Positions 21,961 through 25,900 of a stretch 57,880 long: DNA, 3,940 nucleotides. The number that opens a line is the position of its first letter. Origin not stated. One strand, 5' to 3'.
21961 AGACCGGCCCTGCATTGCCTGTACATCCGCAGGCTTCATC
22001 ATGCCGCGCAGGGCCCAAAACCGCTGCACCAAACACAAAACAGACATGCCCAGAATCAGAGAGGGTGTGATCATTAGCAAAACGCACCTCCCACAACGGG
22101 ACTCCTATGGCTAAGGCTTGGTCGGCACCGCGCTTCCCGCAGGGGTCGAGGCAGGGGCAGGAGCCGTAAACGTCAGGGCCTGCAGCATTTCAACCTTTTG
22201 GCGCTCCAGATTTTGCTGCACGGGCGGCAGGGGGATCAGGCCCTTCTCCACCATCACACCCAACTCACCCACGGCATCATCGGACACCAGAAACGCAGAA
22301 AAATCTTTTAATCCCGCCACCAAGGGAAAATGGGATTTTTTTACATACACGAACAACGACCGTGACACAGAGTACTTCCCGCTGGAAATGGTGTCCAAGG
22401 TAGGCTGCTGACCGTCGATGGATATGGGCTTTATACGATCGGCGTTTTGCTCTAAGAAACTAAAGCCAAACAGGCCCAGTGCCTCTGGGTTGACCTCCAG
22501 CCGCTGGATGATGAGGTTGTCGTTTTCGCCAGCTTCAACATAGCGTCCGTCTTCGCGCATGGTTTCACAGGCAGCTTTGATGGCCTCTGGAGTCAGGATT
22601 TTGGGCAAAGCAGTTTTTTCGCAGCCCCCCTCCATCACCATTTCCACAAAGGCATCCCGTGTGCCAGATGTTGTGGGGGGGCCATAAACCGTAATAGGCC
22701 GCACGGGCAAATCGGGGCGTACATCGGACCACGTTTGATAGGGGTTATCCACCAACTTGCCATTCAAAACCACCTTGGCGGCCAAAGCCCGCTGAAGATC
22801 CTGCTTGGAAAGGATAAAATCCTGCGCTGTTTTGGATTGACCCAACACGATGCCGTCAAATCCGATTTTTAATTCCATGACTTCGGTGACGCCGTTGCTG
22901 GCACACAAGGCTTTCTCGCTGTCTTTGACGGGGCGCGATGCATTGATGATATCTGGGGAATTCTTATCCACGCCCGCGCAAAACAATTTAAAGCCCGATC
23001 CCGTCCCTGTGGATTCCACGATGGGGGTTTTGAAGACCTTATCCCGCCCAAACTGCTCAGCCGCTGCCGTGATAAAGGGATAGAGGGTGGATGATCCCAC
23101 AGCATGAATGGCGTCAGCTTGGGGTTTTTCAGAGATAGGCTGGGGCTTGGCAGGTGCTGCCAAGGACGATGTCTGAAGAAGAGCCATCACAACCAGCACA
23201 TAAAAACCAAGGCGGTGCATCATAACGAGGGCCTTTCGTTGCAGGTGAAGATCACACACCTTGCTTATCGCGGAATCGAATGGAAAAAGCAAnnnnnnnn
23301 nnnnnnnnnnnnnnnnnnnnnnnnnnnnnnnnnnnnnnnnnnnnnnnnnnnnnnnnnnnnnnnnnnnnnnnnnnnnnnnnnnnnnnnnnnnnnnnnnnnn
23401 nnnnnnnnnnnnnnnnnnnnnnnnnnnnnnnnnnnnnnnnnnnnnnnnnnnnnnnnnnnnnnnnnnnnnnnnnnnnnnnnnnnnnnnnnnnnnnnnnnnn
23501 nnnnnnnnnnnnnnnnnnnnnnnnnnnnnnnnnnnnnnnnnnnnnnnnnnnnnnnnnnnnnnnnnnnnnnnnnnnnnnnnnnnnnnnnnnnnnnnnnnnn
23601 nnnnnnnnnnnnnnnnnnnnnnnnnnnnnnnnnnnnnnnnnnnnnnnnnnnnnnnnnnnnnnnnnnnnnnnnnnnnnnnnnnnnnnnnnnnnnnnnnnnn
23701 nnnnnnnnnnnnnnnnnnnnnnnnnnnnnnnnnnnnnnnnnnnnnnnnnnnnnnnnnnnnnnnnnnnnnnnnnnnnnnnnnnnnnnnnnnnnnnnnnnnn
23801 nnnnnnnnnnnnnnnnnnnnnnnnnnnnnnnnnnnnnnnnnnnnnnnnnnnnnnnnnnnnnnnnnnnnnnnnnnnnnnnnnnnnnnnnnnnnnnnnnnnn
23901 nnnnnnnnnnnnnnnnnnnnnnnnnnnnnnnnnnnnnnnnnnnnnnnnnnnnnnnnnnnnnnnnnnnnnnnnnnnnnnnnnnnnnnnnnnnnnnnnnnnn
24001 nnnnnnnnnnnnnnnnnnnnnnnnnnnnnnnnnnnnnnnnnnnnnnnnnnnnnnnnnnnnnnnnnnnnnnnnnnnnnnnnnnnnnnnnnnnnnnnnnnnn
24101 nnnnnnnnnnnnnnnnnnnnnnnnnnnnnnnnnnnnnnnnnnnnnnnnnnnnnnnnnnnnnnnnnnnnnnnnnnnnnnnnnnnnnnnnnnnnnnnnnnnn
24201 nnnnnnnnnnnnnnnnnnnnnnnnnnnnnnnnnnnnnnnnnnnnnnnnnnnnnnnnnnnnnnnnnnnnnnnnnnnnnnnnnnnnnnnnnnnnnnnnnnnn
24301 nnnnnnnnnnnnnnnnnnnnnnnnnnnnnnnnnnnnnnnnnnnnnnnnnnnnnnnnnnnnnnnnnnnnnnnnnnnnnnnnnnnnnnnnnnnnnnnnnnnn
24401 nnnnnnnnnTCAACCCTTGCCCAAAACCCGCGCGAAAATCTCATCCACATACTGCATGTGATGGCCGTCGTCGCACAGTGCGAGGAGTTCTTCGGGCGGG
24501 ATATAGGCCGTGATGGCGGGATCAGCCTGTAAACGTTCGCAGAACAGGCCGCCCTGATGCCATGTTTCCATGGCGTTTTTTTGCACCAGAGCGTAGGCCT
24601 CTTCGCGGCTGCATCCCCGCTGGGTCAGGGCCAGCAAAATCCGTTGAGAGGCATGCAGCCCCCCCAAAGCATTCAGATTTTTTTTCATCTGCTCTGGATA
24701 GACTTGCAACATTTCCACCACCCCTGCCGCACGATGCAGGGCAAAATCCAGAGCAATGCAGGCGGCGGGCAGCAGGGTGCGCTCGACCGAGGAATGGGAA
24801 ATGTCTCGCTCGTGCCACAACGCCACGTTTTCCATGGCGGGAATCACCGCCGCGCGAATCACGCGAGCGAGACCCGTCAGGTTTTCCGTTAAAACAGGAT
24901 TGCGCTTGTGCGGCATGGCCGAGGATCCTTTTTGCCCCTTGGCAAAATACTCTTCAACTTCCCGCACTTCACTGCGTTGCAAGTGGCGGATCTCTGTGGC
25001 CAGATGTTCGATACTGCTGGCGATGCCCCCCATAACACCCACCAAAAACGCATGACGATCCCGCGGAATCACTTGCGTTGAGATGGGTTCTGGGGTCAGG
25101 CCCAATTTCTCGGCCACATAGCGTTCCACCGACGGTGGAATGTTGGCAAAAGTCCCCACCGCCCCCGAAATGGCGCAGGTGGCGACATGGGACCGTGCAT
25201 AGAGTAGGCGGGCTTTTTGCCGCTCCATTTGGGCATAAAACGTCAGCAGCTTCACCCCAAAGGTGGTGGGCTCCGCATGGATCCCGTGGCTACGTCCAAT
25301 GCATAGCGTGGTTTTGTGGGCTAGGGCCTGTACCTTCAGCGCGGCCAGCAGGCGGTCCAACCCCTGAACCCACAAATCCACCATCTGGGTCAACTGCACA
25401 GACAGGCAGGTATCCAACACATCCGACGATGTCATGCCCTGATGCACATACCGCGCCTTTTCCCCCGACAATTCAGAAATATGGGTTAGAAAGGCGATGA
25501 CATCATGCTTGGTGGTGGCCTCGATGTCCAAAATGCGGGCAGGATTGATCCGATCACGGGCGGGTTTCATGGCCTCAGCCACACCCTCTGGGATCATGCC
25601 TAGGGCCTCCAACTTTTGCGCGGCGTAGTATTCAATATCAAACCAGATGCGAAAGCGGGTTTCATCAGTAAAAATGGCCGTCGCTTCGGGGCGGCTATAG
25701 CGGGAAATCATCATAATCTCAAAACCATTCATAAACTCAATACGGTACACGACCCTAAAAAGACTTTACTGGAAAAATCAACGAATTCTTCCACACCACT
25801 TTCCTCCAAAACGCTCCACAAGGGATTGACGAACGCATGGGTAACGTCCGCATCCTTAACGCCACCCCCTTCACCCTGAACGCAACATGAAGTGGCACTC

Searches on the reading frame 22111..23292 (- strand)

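Call 75: search_protein_families(library=pfam, proteins=[window:22111-23292:-], max_evalue=0.00001)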
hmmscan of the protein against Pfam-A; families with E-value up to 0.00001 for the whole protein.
window:22111-23292:- (393 aa): 1 family
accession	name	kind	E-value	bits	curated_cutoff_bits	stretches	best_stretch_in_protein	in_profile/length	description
PF12849.12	PBP_like_2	-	1.9e-42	146.4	27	1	55-339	5-267/267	PBP superfamily domain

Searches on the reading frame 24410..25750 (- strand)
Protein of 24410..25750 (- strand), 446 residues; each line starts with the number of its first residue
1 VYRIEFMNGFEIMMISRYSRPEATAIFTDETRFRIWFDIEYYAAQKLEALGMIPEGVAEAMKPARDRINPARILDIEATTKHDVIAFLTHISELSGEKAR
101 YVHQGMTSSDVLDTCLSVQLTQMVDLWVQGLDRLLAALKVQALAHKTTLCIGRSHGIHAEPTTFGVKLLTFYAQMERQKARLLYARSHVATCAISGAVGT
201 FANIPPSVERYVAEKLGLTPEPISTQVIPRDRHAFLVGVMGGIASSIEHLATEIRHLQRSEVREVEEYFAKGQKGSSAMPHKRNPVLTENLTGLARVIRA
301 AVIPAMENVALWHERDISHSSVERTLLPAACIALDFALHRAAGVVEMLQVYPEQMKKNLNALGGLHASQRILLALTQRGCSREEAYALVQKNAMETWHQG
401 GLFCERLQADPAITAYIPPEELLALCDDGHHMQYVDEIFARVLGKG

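Call 75: search_protein_families(library=pfam, proteins=[window:24410-25750:-], max_evalue=0.00001)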
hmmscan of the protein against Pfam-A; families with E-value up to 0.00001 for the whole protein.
window:24410-25750:- (446 aa): 2 families
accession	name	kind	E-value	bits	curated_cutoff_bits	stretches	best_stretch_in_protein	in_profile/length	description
PF00206.25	Lyase_1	-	1.3e-50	173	27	1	20-298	7-310/312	Lyase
PF10397.14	ADSL_C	-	1.3e-23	83.6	32.7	1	364-442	1-79/79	Adenylosuccinate lyase C-terminus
